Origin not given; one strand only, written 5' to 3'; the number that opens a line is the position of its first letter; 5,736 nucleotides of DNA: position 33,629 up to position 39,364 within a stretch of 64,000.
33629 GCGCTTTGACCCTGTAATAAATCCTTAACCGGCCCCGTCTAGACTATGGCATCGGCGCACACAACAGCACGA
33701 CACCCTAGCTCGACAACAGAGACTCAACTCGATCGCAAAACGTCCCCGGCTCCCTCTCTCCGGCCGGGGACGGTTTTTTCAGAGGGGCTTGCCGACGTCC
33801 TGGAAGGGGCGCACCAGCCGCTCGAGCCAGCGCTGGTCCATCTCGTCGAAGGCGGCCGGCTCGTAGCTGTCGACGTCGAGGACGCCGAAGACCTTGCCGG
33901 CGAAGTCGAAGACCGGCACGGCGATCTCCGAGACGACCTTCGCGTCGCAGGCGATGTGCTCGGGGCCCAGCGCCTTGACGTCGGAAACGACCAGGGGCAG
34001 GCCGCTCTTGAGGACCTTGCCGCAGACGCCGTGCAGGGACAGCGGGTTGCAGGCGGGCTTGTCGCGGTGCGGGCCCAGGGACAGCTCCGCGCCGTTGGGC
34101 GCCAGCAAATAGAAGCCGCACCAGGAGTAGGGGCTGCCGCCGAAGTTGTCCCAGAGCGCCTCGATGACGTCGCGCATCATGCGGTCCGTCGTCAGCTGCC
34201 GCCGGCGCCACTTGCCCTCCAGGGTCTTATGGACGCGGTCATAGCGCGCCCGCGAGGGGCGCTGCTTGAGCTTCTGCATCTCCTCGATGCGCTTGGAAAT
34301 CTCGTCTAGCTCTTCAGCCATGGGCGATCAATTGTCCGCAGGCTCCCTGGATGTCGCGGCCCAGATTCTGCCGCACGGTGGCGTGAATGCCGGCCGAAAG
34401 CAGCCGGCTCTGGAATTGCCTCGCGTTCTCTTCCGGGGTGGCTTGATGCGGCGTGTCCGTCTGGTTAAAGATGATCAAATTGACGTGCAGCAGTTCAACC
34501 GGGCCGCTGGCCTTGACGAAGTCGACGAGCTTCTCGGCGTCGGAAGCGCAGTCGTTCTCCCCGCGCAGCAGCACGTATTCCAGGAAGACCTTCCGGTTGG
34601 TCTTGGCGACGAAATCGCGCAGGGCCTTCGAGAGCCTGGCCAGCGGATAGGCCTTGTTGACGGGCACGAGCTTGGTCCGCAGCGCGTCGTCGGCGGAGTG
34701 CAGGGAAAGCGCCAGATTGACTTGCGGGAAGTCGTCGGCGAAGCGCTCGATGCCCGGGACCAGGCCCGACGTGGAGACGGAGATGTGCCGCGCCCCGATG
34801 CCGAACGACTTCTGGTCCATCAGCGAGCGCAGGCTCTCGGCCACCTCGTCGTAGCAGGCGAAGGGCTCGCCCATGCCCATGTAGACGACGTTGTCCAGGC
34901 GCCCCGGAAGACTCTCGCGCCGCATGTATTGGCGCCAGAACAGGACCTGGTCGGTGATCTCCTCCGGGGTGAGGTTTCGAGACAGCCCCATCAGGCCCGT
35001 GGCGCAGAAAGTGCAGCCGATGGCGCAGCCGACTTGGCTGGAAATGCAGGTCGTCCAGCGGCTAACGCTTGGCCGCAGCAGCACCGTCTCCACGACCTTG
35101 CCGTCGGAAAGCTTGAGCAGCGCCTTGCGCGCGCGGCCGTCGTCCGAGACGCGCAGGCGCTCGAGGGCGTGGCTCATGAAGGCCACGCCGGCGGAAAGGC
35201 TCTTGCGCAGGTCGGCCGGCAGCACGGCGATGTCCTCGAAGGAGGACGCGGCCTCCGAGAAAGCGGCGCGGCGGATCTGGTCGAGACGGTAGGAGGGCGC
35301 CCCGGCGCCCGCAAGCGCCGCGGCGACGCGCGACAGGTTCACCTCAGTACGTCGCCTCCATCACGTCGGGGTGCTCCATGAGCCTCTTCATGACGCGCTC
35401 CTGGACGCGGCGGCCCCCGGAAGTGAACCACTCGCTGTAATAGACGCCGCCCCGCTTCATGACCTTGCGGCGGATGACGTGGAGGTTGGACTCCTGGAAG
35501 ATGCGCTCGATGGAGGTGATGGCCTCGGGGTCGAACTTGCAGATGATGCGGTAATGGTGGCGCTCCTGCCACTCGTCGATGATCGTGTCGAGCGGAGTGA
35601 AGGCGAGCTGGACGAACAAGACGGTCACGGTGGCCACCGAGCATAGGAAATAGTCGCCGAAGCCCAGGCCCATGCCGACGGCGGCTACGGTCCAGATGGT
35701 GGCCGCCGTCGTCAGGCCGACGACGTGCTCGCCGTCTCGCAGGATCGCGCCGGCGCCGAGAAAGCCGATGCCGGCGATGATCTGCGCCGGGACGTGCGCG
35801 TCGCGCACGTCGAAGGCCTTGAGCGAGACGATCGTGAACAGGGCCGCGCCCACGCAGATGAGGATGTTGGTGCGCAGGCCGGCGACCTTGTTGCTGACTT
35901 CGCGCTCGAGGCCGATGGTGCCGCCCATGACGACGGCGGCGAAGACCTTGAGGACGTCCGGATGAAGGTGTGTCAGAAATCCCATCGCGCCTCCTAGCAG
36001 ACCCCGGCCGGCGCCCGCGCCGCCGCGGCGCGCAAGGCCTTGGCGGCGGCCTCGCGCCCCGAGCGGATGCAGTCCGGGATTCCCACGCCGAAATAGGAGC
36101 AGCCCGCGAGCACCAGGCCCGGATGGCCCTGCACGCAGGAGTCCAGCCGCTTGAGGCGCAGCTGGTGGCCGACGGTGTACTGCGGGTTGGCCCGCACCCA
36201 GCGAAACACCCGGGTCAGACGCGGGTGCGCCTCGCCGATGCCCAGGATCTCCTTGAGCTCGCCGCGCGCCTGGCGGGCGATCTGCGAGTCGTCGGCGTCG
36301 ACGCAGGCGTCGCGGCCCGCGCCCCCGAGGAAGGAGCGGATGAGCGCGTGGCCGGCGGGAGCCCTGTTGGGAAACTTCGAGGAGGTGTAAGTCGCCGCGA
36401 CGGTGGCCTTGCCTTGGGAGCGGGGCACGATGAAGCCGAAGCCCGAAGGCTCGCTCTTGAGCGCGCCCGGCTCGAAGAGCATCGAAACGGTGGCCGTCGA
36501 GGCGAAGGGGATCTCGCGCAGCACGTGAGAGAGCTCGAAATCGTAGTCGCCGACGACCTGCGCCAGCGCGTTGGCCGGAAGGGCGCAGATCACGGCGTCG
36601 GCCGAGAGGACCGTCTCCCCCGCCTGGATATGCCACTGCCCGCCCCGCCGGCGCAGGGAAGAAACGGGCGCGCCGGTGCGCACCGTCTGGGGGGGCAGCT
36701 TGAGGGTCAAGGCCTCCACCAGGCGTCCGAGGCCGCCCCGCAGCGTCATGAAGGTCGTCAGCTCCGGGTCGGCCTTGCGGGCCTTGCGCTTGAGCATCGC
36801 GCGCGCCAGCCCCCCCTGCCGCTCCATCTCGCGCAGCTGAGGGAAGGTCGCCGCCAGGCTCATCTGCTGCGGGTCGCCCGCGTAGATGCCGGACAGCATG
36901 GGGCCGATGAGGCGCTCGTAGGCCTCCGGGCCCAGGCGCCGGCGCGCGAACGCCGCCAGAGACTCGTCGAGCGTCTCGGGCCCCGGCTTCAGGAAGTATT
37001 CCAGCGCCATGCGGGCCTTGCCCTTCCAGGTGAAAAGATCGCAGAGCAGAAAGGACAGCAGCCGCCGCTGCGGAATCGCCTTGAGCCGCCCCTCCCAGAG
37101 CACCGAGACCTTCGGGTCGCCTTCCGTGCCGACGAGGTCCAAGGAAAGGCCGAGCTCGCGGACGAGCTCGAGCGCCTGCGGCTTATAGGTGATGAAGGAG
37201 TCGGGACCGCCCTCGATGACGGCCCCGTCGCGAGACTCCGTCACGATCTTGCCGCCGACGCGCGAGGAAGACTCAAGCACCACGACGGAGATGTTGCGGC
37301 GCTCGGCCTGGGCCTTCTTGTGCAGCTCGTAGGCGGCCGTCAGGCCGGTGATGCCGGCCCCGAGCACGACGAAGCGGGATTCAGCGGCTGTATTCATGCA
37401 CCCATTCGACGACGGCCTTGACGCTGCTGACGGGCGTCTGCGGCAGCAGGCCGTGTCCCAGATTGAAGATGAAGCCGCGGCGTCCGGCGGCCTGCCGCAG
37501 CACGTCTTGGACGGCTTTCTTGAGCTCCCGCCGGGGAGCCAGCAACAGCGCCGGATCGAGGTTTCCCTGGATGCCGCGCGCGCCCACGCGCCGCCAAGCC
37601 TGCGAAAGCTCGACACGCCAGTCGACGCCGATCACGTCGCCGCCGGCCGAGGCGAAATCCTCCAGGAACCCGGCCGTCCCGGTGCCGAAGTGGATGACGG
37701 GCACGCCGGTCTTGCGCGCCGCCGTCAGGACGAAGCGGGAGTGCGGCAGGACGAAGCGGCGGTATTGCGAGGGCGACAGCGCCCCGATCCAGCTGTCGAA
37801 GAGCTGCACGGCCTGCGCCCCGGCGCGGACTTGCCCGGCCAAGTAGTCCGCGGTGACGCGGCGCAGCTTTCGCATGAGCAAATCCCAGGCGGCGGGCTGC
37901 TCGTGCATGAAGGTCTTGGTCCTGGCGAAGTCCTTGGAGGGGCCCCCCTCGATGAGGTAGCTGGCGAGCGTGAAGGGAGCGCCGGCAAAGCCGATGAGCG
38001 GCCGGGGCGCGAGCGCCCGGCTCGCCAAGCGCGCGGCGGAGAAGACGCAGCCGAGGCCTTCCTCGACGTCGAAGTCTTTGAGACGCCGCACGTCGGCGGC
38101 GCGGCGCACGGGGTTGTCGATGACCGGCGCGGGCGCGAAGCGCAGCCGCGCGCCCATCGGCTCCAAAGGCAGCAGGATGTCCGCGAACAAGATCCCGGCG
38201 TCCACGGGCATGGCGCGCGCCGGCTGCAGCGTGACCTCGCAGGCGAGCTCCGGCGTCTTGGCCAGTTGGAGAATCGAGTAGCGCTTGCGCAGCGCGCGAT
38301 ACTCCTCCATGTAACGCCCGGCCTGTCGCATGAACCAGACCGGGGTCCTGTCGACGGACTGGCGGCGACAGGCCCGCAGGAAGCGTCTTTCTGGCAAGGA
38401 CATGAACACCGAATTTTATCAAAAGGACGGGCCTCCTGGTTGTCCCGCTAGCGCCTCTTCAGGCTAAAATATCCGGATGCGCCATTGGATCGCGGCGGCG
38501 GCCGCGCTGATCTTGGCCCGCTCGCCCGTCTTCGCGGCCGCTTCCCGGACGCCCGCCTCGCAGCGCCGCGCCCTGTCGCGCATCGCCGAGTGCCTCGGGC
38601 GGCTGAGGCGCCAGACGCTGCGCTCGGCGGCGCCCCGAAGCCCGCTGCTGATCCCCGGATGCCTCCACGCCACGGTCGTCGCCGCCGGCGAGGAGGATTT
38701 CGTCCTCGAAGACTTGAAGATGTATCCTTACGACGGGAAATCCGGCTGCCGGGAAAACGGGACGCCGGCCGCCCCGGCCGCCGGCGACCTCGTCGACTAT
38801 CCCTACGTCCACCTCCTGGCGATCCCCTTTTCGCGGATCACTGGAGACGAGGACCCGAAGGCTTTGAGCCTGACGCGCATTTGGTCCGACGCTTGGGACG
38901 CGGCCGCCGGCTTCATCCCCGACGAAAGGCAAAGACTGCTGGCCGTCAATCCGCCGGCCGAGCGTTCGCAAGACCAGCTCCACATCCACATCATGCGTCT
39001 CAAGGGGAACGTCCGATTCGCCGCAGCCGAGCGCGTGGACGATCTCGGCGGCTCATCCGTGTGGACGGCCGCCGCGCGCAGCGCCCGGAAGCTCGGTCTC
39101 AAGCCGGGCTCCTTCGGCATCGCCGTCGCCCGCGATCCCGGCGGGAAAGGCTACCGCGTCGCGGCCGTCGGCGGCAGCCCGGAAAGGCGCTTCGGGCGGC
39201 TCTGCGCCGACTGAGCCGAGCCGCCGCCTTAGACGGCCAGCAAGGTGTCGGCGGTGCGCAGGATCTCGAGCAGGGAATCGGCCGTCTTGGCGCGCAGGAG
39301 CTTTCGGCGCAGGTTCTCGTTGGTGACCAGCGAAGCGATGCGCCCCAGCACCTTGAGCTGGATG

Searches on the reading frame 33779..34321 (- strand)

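Call 52: search_protein_families(library=pfam, proteins=[window:33779-34321:-], max_evalue=0.0001)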
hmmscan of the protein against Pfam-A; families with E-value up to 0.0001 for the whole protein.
window:33779-34321:- (180 aa): 2 families
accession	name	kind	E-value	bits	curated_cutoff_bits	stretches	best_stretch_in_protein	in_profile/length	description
PF13185.12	GAF_2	-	1.1e-14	55.3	28.6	1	43-170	2-128/136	GAF domain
PF01590.32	GAF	-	1.7e-11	45.2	22.4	1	65-170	19-126/133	GAF domain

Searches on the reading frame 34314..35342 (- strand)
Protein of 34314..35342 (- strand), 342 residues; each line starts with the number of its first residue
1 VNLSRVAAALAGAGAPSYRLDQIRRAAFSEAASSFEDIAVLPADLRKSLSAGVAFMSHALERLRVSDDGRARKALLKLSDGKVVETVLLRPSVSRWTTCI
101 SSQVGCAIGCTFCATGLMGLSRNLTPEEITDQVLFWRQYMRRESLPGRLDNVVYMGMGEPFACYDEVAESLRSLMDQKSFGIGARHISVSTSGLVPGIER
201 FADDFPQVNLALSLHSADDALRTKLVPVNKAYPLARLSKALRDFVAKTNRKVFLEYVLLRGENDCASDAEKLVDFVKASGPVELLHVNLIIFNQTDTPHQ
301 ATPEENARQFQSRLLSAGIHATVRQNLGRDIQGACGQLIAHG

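Call 52: search_protein_families(library=pfam, proteins=[window:34314-35342:-], max_evalue=0.0001)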
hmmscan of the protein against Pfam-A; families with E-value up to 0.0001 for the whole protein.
window:34314-35342:- (342 aa): 1 family
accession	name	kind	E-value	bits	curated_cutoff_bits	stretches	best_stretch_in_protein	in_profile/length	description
PF04055.27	Radical_SAM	-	4.1e-14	53.5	29.5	1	101-273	2-163/166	Radical SAM superfamily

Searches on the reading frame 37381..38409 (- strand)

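Call 52: search_protein_families(library=pfam, proteins=[window:37381-38409:-], max_evalue=0.0001)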
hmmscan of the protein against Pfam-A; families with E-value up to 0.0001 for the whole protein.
window:37381-38409:- (342 aa): 1 family
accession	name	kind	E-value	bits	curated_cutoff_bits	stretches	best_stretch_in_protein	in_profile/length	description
PF01208.23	URO-D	-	7.2e-122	407.1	23.9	1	6-340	2-346/346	Uroporphyrinogen decarboxylase (URO-D)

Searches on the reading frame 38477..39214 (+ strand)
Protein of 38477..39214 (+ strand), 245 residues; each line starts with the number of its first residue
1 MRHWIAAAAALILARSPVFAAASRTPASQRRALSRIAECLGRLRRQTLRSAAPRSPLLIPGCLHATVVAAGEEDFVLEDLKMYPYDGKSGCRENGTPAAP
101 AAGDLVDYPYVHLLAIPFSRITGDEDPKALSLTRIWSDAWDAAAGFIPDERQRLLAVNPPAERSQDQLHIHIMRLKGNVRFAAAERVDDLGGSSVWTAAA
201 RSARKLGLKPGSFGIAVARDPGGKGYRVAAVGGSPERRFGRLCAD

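Call 52: search_protein_families(library=pfam, proteins=[window:38477-39214:+], max_evalue=0.0001)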
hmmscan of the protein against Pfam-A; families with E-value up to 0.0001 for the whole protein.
window:38477-39214:+ (245 aa): 1 family
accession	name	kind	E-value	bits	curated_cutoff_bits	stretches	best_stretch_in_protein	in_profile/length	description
PF02611.20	CDH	-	2.6e-10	40.7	25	1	111-189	44-130/224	CDP-diacylglycerol pyrophosphatase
